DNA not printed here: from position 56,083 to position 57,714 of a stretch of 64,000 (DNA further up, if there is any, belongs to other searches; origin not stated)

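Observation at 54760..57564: Cytoplasmic chemoreceptor fused to ferredoxin plus [FeFe]-hydrogenase-like domain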

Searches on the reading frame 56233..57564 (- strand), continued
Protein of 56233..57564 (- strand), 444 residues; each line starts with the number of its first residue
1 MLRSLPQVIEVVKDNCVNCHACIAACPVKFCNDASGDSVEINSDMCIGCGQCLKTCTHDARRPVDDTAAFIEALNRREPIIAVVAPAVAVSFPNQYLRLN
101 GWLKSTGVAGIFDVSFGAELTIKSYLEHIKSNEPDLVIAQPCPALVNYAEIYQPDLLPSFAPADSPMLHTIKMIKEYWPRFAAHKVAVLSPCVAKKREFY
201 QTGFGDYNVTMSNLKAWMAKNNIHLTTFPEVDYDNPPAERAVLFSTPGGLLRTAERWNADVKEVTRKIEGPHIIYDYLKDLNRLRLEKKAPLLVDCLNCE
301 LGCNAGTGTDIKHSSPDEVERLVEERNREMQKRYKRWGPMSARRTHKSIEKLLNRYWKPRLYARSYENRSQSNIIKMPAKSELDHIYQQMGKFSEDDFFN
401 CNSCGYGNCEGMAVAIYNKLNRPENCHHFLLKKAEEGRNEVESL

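Call 28: find_related_loci(query=A1, collection=genome_contigs, flank=10000)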
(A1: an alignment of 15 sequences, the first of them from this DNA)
Query A1 (440 aa) in genome_contigs; peptide patterns used: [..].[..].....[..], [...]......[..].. (x = any residue, [..] = any of these).
599 stretches matched a pattern (row limit reached: there are more); 575 encode a relative of the query (tblastn E <= 1e-3); the best 80 are kept; 80 distinct loci.
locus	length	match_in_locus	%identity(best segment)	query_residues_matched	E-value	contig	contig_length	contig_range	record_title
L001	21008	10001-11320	78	1-440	0e+0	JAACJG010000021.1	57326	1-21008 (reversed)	MAG: Candidatus Rifleibacterium amylolyticum isolate CH46 Scaffold24, whole genome shotgun sequence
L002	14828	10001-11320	78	1-440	0e+0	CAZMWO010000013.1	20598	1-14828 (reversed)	MAG TPA_asm: uncultured bacterium isolate SRP192927_co6_749 genome assembly, contig: NODE_5591_length_20598_cov_4.587986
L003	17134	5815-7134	80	1-440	0e+0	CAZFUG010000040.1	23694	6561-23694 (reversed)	MAG TPA_asm: uncultured bacterium isolate binchicken_co115_14 genome assembly, contig: NODE_3533_length_23694_cov_4.7512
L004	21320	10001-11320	80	1-440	0e+0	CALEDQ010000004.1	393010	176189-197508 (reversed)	MAG TPA_asm: uncultured bacterium isolate SRR3330203_bin.17_CONCOCT_v1.1_MAG genome assembly, contig: ERZ724088.11, whol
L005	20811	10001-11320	75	1-440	0e+0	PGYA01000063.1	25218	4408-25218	MAG: Candidatus Riflebacteria bacterium HGW-Riflebacteria-2 bjp_ig2102_scaffold_1207, whole genome shotgun sequence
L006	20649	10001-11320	78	1-440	0e+0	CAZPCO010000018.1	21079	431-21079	MAG TPA_asm: uncultured bacterium isolate binchicken_co117_419 genome assembly, contig: NODE_4730_length_21079_cov_4.627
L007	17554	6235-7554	68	1-440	0e+0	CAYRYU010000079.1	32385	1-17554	MAG TPA_asm: uncultured bacterium isolate binchicken_co66_92 genome assembly, contig: NODE_2304_length_32385_cov_22.6704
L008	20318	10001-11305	63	2-436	0e+0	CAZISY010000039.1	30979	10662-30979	MAG TPA_asm: uncultured Verrucomicrobiota bacterium isolate SRP192927_co3_639 genome assembly, contig: NODE_2805_length_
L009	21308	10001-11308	62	1-436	0e+0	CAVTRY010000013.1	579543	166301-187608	MAG: uncultured delta proteobacterium isolate MFD09286.bin.2.143 genome assembly, contig: contig_23054, whole genome sho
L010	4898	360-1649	62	1-430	0e+0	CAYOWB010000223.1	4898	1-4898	MAG TPA_asm: uncultured Bacteriovoracaceae bacterium isolate SRP290908_co2_381 genome assembly, contig: NODE_26437_lengt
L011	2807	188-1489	59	1-431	0e+0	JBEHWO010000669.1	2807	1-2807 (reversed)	MAG: Vulcanimicrobiota bacterium isolate ER2 k141_75230_length_2807_cov_7.0000, whole genome shotgun sequence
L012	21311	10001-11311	60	2-438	0e+0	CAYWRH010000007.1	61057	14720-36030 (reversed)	MAG TPA_asm: uncultured Desulfatiglans sp. isolate SRP167436_co1_198 genome assembly, contig: NODE_545_length_61057_cov_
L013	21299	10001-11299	59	4-436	0e+0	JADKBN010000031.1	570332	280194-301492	MAG: Fibrobacteres bacterium isolate OdNE_18-Q3-R46-58_BAT3C.189 tig00228334-10-5700230, whole genome shotgun sequence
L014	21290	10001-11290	60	1-431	0e+0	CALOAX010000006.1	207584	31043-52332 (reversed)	MAG: Desulfolunaceae bacterium isolate LOGT_bin.0083 genome assembly, contig: contig_56211, whole genome shotgun sequenc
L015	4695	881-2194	59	1-438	0e+0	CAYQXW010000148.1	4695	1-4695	MAG TPA_asm: uncultured Planctomycetales bacterium isolate SRP220891_co4_133 genome assembly, contig: NODE_33852_length_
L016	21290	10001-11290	60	2-429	0e+0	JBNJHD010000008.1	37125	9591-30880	MAG: Nanobdellota archaeon isolate Y22_14dBSe1.bin.74 NODE_331_length_37125_cov_16.130854, whole genome shotgun sequence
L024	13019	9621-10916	57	4-440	1e-178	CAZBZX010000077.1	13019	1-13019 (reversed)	MAG TPA_asm: uncultured Bacteroidales bacterium isolate binchicken_co129_655 genome assembly, contig: NODE_14782_length_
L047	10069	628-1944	56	4-438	7e-172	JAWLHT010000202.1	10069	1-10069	MAG: Candidatus Latescibacterota bacterium isolate 30dZY2.bin.79 NODE_8066_length_10069_cov_3.972618, whole genome shotg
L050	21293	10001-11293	56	2-429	1e-171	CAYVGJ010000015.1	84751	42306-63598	MAG TPA_asm: uncultured bacterium isolate binchicken_co20_225 genome assembly, contig: NODE_735_length_84751_cov_37.5664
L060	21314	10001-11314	55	3-440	4e-169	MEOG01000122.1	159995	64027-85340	MAG: Bacteroidetes bacterium GWF2_35_48 gwf2_scaffold_794, whole genome shotgun sequence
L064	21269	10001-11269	54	8-433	1e-168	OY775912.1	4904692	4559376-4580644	MAG: Anaerohalosphaeraceae bacterium isolate 978f9c3d-91dc-4e11-95ec-8fa255ba7f00 genome assembly, chromosome: 1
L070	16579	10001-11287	55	2-432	5e-167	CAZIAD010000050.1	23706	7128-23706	MAG TPA_asm: uncultured Brevinematales bacterium isolate SRP304446_co1_74 genome assembly, contig: NODE_1458_length_2370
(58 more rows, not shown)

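Call 39: predict_structure(alignment_id=A1)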
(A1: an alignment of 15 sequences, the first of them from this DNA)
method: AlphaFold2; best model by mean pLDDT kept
length: 440 residues; sequences in the alignment: 15
mean_pLDDT: 74.8   pTM: 0.73
mean pLDDT of the five models: 74.8, 74.7, 72.5, 72.3, 72.0
residues with pLDDT >= 90: 120; 70-90: 193; 50-70: 54; < 50: 73
segments of 3 or more residues with pLDDT < 50: 1-62, 241-243, 403-406
pLDDT, mean of each block of 10 residues (from residue 1): 26 43 29 29 38 34 71 96 91 91 97 89 88 89 70 83 89 94 94 74 86 93 96 77 55 75 79 75 91 81 80 84 83 81 83 89 81 65 89 77 57 62 63 73
secondary structure, 60 per line:
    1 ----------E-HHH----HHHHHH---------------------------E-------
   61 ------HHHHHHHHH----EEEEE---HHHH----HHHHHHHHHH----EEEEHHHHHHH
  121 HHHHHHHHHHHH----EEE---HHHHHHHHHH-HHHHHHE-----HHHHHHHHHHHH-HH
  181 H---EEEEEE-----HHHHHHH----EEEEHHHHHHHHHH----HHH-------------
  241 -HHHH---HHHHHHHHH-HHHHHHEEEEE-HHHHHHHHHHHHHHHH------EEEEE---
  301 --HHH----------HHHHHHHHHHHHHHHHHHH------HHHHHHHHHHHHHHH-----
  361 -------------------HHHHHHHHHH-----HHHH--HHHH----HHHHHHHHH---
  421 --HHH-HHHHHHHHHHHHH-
elements in order: H20-25 H67-75 E80-84 H88-91 H96-105 E110-113 H114-132 E137-139 H143-152 H154-159 H166-177 E185-190 H196-202 E207-210 H211-220 H242-245 H249-257 H259-264 E265-269 H271-286 E293-297 H316-334 H341-355 H380-389 H395-398 H401-404 H409-417 H427-439

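Call 41: fold_search(model_id=the predicted structure, library=pdb)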
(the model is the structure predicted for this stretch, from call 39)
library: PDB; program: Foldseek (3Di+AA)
matches with E <= 10: 478; with E <= 0.001: 72
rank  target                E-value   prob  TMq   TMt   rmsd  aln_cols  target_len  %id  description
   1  8zqd_A                3.4e-13  1.00  0.57  0.41   7.2       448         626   19  Anaerobically isolated active [FeFe]-hydrogenase CbA5H (released 2025-01-01)
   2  8ryh                  1.7e-12  1.00  0.57  0.54   8.0       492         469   18  Desulfovibrio desulfuricans [FeFe]-hydrogenase variant with both subunits linked by a linker peptide derived from a grou (released 2025-02-19)
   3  9f46_B                1.8e-12  1.00  0.56  0.41   6.2       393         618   22  crystal structure of apo-[FeFe]-hydrogenase CbA5H from Clostridium beijerinckii (released 2024-12-18)
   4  9gnk                  2.1e-12  1.00  0.57  0.52   6.8       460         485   19  Desulfovibrio desulfuricans [FeFe]-hydrogenase variant with both subunits linked by a 13 amino acid linker peptide deriv (released 2025-09-24)
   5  9f46_A                2.2e-12  1.00  0.59  0.44   7.1       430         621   21  crystal structure of apo-[FeFe]-hydrogenase CbA5H from Clostridium beijerinckii (released 2024-12-18)
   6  8a6t_A                4.2e-12  1.00  0.58  0.46   4.6       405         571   19  Cryo-EM structure of the electron bifurcating Fe-Fe hydrogenase HydABC complex from Thermoanaerobacter kivui in the re (released 2023-02-15)
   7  7p8n_a                4.2e-12  1.00  0.55  0.39   5.0       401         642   19  TmHydABC- T. maritima hydrogenase with bridge closed (released 2022-09-14)
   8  9gbu_A                4.2e-12  1.00  0.57  0.53   7.1       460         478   19  Desulfovibrio desulfuricans [FeFe]-hydrogenase variant with both subunits linked by a 13 amino acid linker peptide der (released 2025-08-13)
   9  7q4w_A                6.4e-12  1.00  0.57  0.44   4.8       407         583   18  CryoEM structure of electron bifurcating Fe-Fe hydrogenase HydABC complex A. woodii in the oxidised state (released 2023-02-15)
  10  8ru6                  7.5e-12  1.00  0.56  0.51   7.1       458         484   18  Desulfovibrio desulfuricans [FeFe]-hydrogenase variant with both subunits linked by a 4 amino acid linker peptide derive (released 2025-02-12)
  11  7qv7_D                7.5e-12  1.00  0.53  0.53   7.2       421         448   20  Cryo-EM structure of Hydrogen-dependent CO2 reductase. (released 2022-07-06)
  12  7p5h_A                1.3e-11  1.00  0.54  0.44   5.2       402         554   19  TmHydABC- D2 map (released 2022-09-14)
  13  6ttl_A                1.5e-11  1.00  0.52  0.48   5.0       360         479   19  crystal structure of [FeFe]-hydrogenase CbA5H (partial) from Clostridium beijerinckii in Hinact state (released 2020-12-09)
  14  5la3_B                1.5e-11  1.00  0.58  0.46   6.9       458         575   18  [FeFe]-hydrogenase CpI from Clostridium pasteurianum, variant E279A (released 2017-06-21)
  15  9rj9_B                1.6e-11  1.00  0.56  0.44   8.0       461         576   18  [FeFe]-hydrogenase CpI from Clostridium pasteurianum, variant N160L (released 2026-03-04)
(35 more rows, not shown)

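Call 57: search_protein_families(library=pfam, proteins=[L003:2643-5798:+, L060:20225-21301:-, L001:5977-6447:+, L047:1831-4341:+, L024:10803-12602:+, L060:11282-13225:+, L064:11255-12391:+, L001:6529-6888:+], max_evalue=0.01)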
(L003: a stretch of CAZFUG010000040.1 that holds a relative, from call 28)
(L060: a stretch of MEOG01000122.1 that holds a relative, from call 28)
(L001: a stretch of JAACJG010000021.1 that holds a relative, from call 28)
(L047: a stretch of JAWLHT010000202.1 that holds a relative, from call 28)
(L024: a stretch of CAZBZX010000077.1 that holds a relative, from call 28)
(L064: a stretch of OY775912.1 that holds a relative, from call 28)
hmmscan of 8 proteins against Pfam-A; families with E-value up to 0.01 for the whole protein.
L003:2643-5798:+ (1051 aa): 5 families
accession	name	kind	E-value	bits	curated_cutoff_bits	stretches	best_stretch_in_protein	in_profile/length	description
PF01584.24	CheW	-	1.2e-23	83.7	23.5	2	689-753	68-136/138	CheW-like domain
PF01627.28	Hpt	-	2.7e-18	66.4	24.6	1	9-104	1-83/84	Hpt domain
PF02518.31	HATPase_c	-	1.3e-16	61.4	26.4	1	428-567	4-110/111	Histidine kinase-, DNA gyrase B-, and HSP90-like ATPase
PF02895.20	H-kinase_dim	-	3e-11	44.1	23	1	322-379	3-67/68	Signal transducing histidine kinase, homodimeric domain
PF00072.30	Response_reg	-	4e-06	27.4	30.2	1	940-1033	10-100/111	Response regulator receiver domain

L060:20225-21301:- (358 aa): 2 families
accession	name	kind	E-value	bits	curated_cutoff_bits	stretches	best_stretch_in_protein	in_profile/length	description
PF02906.19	Fe_hyd_lg_C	-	9.8e-96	320.6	22.1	1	7-291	2-245/245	Iron only hydrogenase large subunit, C-terminal domain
PF02256.22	Fe_hyd_SSU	-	3.1e-23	82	24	1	303-354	5-56/56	Iron hydrogenase small subunit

L001:5977-6447:+ (156 aa): 2 families
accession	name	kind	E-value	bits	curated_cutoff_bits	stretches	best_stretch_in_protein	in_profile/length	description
PF13690.11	CheX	-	2.5e-16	59.9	27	1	45-127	3-80/94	Chemotaxis phosphatase CheX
PF04509.17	CheC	-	3.6e-06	27.2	22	1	86-120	2-37/38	CheC-like family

L047:1831-4341:+ (836 aa): 8 families
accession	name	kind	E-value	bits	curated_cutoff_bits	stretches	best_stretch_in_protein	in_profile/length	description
PF08448.16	PAS_4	-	1e-15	58.3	23.1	1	53-161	2-110/110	PAS fold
PF02518.31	HATPase_c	-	3.8e-15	56.7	26.4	1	531-669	4-110/111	Histidine kinase-, DNA gyrase B-, and HSP90-like ATPase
PF00989.32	PAS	-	1.8e-10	41.2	22.6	1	47-156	2-113/113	PAS fold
PF13690.11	CheX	-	2.5e-09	37.5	27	1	720-794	1-71/94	Chemotaxis phosphatase CheX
PF13426.13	PAS_9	-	6.3e-09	36.5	27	1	63-158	8-103/103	PAS domain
PF13188.13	PAS_8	-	1.8e-08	34.4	21.8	1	46-99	1-55/65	PAS domain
PF12860.13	PAS_7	-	0.00044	20.8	27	0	54-97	3-47/115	PAS fold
PF04060.18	FeS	-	0.0064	16.6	23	0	1-26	6-31/33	Putative Fe-S cluster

L024:10803-12602:+ (599 aa): 10 families
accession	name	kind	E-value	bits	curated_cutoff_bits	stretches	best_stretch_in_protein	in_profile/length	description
PF13426.13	PAS_9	-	3e-23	82.5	27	2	55-153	2-102/103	PAS domain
PF00989.32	PAS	-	4.9e-21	75.3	22.6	2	45-152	2-113/113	PAS fold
PF07228.17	SpoIIE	-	3.3e-19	70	25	1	397-598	3-190/192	Stage II sporulation protein E (SpoIIE)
PF08448.16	PAS_4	-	1.1e-17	64.7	23.1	2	51-156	2-109/110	PAS fold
PF13188.13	PAS_8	-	4.9e-10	39.4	21.8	2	45-94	2-54/65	PAS domain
PF08447.18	PAS_3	-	1.1e-08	35.7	25.6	1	227-304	4-87/89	PAS fold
PF13596.12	PAS_10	-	8.8e-07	30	22.1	0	46-152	1-105/106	PAS domain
PF04060.18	FeS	-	0.00034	20.7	23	1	2-25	9-32/33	Putative Fe-S cluster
PF08348.17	PAS_6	-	0.0031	17.8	27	0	239-314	33-111/115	YheO-like PAS domain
PF21370.4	PAS_GdpP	-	0.009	16.8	27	0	56-104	15-62/90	Cyclic-di-AMP phosphodiesterase GdpP-like, PAS domain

L060:11282-13225:+ (647 aa): 13 families
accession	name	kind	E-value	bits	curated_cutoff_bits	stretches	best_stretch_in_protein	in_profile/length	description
PF02518.31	HATPase_c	-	2.2e-25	89.7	26.4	1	543-641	3-104/111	Histidine kinase-, DNA gyrase B-, and HSP90-like ATPase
PF13426.13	PAS_9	-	6.4e-25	87.9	27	2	29-127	3-103/103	PAS domain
PF08448.16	PAS_4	-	4e-19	69.3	23.1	2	26-129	4-109/110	PAS fold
PF00989.32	PAS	-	6.9e-15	55.5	22.6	1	18-125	2-113/113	PAS fold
PF14501.12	HATPase_c_5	-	2.9e-08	34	22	1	546-637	6-94/102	GHKL domain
PF13188.13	PAS_8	-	2.3e-07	30.9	21.8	1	19-68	3-51/65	PAS domain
PF08447.18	PAS_3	-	5.7e-05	23.8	25.6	0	201-282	5-88/89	PAS fold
PF12860.13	PAS_7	-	6.7e-05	23.4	27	0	186-233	6-51/115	PAS fold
PF13596.12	PAS_10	-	0.0001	23.3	22.1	1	19-126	1-106/106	PAS domain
PF00512.31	HisKA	-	0.0002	21.8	26.9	1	340-371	2-31/66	His Kinase A (phospho-acceptor) domain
PF04513.17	Baculo_PEP_C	-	0.00025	21.6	38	1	298-378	27-117/140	Baculovirus polyhedron envelope protein, PEP, C terminus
PF16591.11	HBM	-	0.0026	17.7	29.8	1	268-350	62-145/254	Helical bimodular sensor domain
PF04108.17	ATG17_like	-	0.0058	16.6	43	0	12-178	61-175/355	Autophagy protein ATG17-like domain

L064:11255-12391:+ (378 aa): 7 families
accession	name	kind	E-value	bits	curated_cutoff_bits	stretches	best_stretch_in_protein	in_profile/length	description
PF02518.31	HATPase_c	-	6.4e-29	101.1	26.4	1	262-374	2-109/111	Histidine kinase-, DNA gyrase B-, and HSP90-like ATPase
PF00512.31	HisKA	-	2.2e-25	88.9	26.9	1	149-214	1-66/66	His Kinase A (phospho-acceptor) domain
PF08448.16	PAS_4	-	1.7e-11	44.8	23.1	1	29-132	6-110/110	PAS fold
PF00989.32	PAS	-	3.6e-10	40.3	22.6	1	19-126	2-112/113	PAS fold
PF13426.13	PAS_9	-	6.2e-09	36.5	27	1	30-129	3-103/103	PAS domain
PF13581.12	HATPase_c_2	-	0.0014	19.1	27.4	0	262-346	28-106/127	Histidine kinase-like ATPase domain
PF13188.13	PAS_8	-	0.0032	17.8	21.8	1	19-67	2-53/65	PAS domain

L001:6529-6888:+ (119 aa): 1 family
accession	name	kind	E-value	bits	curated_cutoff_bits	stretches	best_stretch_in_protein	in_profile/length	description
PF00072.30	Response_reg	-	4.6e-31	107.7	30.2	1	5-114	1-110/111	Response regulator receiver domain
